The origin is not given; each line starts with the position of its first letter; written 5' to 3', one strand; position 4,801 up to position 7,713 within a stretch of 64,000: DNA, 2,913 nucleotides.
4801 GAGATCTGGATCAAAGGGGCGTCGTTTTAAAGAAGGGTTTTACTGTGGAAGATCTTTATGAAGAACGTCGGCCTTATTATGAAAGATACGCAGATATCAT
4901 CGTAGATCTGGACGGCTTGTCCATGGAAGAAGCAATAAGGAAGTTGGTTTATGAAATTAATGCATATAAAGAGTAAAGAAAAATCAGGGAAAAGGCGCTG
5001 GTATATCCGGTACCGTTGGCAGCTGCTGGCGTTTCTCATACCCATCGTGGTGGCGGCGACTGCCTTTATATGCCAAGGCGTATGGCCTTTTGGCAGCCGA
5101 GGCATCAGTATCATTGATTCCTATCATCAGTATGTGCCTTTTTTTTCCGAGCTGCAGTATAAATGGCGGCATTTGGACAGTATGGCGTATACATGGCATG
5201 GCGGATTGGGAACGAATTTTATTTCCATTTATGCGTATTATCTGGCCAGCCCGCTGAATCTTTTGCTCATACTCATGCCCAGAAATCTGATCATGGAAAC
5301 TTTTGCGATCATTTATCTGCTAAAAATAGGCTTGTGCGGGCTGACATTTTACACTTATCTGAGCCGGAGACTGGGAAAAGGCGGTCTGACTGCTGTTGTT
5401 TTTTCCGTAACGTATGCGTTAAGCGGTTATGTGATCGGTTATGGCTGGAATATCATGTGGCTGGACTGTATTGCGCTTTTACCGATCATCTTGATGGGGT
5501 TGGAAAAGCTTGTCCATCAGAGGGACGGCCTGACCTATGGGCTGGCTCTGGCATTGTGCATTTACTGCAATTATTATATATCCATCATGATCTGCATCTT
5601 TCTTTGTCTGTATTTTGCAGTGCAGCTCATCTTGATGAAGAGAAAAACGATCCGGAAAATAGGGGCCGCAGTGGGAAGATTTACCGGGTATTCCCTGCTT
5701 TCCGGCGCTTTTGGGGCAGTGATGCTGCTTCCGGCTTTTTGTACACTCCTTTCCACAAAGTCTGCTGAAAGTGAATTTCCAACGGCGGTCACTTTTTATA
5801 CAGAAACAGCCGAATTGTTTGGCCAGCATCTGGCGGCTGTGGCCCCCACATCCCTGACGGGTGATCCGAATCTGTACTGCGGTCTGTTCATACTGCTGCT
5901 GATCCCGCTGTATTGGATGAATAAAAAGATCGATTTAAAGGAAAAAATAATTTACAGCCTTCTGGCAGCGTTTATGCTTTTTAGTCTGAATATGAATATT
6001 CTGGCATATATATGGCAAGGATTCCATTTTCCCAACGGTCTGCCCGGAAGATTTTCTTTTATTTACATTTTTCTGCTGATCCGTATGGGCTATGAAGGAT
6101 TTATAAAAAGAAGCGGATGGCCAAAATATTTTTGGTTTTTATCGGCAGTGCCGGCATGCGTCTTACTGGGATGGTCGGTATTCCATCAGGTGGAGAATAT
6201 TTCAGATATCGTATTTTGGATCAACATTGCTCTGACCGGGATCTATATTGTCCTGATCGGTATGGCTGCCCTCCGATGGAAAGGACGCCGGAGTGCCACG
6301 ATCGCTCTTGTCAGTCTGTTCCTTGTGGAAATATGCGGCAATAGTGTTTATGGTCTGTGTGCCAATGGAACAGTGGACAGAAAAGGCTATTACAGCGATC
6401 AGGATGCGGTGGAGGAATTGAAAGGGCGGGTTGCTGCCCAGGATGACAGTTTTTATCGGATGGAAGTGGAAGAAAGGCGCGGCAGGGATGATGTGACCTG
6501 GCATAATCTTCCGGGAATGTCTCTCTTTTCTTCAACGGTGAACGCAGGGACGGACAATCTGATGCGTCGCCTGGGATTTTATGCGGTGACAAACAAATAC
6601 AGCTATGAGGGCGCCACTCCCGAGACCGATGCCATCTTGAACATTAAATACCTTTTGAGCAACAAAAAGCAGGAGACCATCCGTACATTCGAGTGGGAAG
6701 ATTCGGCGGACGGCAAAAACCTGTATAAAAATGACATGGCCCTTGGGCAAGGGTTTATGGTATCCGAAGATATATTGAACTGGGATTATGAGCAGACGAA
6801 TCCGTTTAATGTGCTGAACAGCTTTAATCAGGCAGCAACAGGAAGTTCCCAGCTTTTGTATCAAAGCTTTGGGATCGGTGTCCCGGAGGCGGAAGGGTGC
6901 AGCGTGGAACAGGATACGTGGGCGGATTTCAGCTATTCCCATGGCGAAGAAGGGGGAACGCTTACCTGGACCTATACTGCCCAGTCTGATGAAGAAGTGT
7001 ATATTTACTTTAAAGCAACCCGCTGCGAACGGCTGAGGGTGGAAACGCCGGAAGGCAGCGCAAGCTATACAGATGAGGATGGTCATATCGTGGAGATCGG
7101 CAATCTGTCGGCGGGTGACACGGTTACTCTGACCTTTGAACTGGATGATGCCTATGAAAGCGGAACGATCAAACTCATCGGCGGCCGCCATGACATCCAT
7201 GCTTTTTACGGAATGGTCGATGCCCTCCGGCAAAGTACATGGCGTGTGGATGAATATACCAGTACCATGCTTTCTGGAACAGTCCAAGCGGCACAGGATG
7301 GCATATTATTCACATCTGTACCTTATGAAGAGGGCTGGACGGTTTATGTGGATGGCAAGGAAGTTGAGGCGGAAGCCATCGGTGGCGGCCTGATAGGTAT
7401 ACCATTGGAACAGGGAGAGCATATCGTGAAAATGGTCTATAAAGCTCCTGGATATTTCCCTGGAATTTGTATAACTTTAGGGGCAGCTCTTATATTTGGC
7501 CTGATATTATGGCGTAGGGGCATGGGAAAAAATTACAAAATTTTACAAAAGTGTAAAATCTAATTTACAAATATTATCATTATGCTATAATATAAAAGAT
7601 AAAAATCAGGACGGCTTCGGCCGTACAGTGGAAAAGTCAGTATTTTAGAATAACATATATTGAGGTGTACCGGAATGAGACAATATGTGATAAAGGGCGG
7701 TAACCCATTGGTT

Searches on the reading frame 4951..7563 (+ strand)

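Call 83: search_protein_families(library=pfam, proteins=[window:4951-7563:+], max_evalue=0.00001)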
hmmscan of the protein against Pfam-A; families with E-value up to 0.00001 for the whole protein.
window:4951-7563:+ (870 aa): 1 family
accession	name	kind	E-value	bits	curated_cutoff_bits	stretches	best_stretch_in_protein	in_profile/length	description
PF09586.16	YfhO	-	7e-173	577.6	28.5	1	27-842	1-835/835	Bacterial membrane protein YfhO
